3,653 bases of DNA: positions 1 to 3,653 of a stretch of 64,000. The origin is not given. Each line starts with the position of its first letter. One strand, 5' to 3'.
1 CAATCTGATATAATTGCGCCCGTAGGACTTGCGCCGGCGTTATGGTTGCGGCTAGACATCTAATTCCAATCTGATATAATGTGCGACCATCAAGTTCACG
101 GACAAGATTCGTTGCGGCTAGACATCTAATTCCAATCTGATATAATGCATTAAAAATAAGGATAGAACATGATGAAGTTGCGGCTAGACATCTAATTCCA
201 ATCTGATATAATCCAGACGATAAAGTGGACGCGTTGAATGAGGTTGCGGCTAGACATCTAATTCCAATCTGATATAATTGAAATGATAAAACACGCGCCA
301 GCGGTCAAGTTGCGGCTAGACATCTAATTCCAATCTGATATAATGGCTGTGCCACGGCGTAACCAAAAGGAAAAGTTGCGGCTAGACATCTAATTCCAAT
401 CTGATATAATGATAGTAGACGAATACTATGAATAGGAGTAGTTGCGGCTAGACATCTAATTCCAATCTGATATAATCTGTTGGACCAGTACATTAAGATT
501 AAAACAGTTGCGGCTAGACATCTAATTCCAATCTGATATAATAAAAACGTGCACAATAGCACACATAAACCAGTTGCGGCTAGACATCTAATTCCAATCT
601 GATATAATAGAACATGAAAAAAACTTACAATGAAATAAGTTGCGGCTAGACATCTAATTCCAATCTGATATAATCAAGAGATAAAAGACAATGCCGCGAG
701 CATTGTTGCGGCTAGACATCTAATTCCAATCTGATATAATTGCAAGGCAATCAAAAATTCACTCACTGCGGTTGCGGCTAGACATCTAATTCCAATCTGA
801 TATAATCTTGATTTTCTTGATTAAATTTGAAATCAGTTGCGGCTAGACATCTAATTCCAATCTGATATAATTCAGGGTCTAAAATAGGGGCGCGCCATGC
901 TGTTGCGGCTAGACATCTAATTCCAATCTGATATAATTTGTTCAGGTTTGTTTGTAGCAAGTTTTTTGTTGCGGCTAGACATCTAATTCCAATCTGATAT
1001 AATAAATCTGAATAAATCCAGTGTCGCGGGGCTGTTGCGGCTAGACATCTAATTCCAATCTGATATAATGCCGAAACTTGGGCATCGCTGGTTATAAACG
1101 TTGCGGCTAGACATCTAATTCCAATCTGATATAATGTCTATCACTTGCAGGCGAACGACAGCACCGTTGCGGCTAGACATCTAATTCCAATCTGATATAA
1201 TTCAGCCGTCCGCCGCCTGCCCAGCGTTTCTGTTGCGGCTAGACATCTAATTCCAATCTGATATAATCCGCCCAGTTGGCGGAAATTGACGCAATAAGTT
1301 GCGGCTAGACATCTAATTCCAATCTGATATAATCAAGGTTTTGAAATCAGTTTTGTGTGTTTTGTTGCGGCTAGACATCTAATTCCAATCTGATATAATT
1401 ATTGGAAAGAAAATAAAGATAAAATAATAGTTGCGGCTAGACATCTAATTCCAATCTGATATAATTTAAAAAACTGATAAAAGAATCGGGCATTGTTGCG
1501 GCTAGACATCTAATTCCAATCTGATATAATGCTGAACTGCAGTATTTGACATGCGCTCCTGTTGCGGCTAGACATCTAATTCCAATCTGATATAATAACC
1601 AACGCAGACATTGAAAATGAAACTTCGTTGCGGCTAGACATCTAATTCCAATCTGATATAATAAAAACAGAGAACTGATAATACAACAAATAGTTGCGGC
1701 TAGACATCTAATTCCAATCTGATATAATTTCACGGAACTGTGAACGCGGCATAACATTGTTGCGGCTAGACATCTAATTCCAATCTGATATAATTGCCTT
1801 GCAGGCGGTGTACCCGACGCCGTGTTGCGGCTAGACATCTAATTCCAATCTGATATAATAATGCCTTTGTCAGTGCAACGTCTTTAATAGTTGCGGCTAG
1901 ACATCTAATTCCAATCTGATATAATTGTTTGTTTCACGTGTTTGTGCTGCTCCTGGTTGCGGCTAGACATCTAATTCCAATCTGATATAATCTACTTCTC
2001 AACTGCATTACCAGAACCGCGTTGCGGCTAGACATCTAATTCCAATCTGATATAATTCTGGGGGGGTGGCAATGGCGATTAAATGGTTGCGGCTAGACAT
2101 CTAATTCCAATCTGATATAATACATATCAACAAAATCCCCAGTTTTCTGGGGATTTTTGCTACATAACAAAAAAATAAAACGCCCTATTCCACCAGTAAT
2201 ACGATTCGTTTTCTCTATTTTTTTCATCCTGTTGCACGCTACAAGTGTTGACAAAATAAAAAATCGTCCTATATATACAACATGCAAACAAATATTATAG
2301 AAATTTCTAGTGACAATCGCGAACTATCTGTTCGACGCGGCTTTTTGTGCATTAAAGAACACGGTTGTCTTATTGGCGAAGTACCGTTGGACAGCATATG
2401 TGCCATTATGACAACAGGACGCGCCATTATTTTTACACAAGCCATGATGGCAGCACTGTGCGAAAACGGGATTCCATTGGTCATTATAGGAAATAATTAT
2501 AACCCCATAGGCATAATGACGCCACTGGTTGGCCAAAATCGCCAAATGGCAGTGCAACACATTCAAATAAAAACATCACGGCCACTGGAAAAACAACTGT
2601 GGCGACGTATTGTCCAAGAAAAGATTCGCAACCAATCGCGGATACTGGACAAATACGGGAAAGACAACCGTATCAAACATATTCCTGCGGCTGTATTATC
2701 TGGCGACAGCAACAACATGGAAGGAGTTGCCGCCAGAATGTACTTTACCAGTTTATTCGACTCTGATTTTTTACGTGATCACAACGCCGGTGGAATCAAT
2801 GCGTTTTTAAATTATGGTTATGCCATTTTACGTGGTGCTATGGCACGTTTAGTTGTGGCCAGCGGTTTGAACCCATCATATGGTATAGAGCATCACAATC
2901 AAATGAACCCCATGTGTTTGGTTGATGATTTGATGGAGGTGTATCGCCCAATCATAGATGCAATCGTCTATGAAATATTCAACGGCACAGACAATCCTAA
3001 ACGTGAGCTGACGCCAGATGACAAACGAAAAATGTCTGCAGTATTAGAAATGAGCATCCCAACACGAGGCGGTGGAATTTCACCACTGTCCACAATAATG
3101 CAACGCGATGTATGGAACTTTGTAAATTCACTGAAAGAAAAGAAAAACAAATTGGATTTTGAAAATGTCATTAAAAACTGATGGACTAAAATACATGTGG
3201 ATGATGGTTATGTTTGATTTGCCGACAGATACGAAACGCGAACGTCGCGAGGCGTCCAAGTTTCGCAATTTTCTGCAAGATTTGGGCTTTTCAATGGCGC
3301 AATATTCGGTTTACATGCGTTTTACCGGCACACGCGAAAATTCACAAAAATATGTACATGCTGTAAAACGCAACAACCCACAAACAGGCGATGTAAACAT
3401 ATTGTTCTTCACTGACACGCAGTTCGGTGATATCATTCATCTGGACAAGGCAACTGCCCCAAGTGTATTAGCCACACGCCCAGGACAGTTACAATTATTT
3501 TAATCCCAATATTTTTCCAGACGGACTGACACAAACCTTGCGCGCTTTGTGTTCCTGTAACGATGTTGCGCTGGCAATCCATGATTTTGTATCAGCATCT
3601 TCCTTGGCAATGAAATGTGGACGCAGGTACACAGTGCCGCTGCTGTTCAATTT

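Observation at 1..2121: Every CRISPR repeat carries its own near-consensus promoter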

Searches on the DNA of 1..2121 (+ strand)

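Call 31: search_dna_similar(query=window:1-2121:+, collection=phages, mode=distant, max_evalue=1, max_rows=30)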
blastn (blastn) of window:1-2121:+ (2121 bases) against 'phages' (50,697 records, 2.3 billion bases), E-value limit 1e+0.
Records with a match: 56; places in all: 64; records where one place covers at least 80% of the query: 0.
Best place of each record, by identity: 90-95% 7; 80-90% 49.
By first word of the organism name: Staphylococcus 48; Microviridae 2; uncultured 2; Silviavirus 1; Sigmofec 1; bajarodmic 1; Streptococcus 1.
By host as written in the record: Staphylococcus aureus 23; - 8; Staphylococcus carnosus TM300 5; Staphylococcus aureus (phage propagation strain 47) 4; Staphylococcus aureus ATCC 25923 2; Staphylococcus aureus Newman 2; Ciona robusta 2; Staphylococcus aureus ATCC 12600 1; and 9 more.
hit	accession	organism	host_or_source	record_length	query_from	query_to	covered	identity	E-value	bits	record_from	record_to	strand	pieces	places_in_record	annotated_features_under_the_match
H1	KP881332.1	Staphylococcus phage Stau2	Staphylococcus aureus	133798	1397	1441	2%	84.4%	2e-1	45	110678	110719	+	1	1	hypothetical protein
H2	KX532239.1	Staphylococcus phage StAP1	Staphylococcus aureus ATCC 12600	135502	1397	1441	2%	84.4%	2e-1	45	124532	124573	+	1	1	hypothetical protein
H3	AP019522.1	Staphylococcus phage MR003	Staphylococcus aureus RN4220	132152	1397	1441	2%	84.4%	2e-1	45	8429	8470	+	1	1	hypothetical protein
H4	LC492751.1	Staphylococcus phage KSAP7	Staphylococcus aureus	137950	1397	1441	2%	84.4%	2e-1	45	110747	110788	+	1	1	hypothetical protein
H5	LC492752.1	Staphylococcus phage KSAP11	Staphylococcus aureus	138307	1397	1441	2%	84.4%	2e-1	45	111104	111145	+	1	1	hypothetical protein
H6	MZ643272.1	Staphylococcus phage vB_Sau-RP15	Staphylococcus aureus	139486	1397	1441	2%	84.4%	2e-1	45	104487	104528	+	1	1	hypothetical protein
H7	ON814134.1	Staphylococcus phage vB_SauM-V1SA19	Staphylococcus aureus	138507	1397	1441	2%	84.4%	2e-1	45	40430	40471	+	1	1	hypothetical protein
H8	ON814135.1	Staphylococcus phage vB_SauM-V1SA20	Staphylococcus aureus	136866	1397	1441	2%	84.4%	2e-1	45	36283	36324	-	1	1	hypothetical protein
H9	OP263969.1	Staphylococcus phage Koomba-kaat_1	Staphylococcus aureus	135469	1397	1441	2%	84.4%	2e-1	45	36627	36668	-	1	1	hypothetical protein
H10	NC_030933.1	Staphylococcus phage Stau2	Staphylococcus aureus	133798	1397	1441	2%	84.4%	2e-1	45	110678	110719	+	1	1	hypothetical protein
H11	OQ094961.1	Staphylococcus phage SSP49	Staphylococcus aureus ATCC 13301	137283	1397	1441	2%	84.4%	2e-1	45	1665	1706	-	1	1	hypothetical protein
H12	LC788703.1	Staphylococcus phage phiRNIID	sewage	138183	1397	1441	2%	84.4%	2e-1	45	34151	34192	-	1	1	hypothetical protein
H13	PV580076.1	Staphylococcus phage SAP_01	Staphylococcus aureus KCTC 1621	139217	1397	1441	2%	84.4%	2e-1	45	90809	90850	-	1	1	TreJ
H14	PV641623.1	Staphylococcus phage St1.CM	Staphylococcus aureus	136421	1397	1441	2%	84.4%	2e-1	45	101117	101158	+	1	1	hypothetical protein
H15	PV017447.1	Staphylococcus phage CIFT_MFB_MRSA28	Staphylococcus aureus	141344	1397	1433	2%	89.2%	6e-1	44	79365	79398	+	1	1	hypothetical protein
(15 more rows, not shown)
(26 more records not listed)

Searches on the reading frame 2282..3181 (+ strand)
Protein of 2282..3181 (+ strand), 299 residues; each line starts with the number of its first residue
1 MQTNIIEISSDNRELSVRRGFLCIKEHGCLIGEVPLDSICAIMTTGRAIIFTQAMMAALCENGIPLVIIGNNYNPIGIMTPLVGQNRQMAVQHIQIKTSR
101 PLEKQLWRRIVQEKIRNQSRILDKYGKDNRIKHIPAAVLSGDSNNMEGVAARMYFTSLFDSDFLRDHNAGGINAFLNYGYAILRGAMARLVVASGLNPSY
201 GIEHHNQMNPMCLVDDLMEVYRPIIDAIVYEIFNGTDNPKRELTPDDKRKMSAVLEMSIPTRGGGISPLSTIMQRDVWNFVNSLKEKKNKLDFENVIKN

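Call 5: search_protein_families(library=ncbifam, proteins=[window:2282-3181:+])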
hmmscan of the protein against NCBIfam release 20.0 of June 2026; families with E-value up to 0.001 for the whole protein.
window:2282-3181:+ (299 aa): 9 families
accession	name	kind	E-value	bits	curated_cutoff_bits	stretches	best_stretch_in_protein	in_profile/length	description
TIGR03639.1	cas1_NMENI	exception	9.3e-69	231.8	120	1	5-265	3-263/278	type II CRISPR-associated endonuclease Cas1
TIGR00287.1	cas1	equivalog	1.5e-27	96.6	71.7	1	8-236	4-257/327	CRISPR-associated endonuclease Cas1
NF049935.1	cas4g_cas1g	exception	4.2e-20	71.7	560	1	5-236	216-471/546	CRISPR-associated endonuclease Cas4g/Cas1g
TIGR04093.1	cas1_CYANO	exception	2.1e-19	69.7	385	1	29-234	30-257/334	type I-D CRISPR-associated endonuclease Cas1d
TIGR04329.1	cas1_PREFRAN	exception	6.2e-14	51.8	300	1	5-236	8-253/317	type V CRISPR-associated endonuclease Cas1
TIGR03640.1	cas1_DVULG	exception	1e-12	47.9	385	1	6-235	6-264/340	type I-C CRISPR-associated endonuclease Cas1c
TIGR03983.1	cas1_MYXAN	equivalog_domain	7.6e-09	35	358.05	1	171-230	205-265/347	type I-MYXAN CRISPR-associated endonuclease Cas1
TIGR03638.1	cas1_ECOLI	exception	3.9e-05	23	215.6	0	169-222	169-220/269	type I-E CRISPR-associated endonuclease Cas1e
TIGR03641.1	cas1_HMARI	exception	5.9e-05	22.5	304.1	1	33-233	28-246/324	type I-B CRISPR-associated endonuclease Cas1b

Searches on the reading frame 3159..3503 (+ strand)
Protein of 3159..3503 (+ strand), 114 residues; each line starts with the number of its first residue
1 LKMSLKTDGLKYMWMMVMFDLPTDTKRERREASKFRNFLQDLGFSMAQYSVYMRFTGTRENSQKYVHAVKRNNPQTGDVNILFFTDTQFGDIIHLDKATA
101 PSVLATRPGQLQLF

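Call 5: search_protein_families(library=ncbifam, proteins=[window:3159-3503:+])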
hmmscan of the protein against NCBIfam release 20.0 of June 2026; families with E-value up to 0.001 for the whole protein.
window:3159-3503:+ (114 aa): 1 family
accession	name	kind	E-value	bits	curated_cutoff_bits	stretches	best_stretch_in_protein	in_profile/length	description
TIGR01573.1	cas2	equivalog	3.3e-20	72.1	24.5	1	13-98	1-84/96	CRISPR-associated endonuclease Cas2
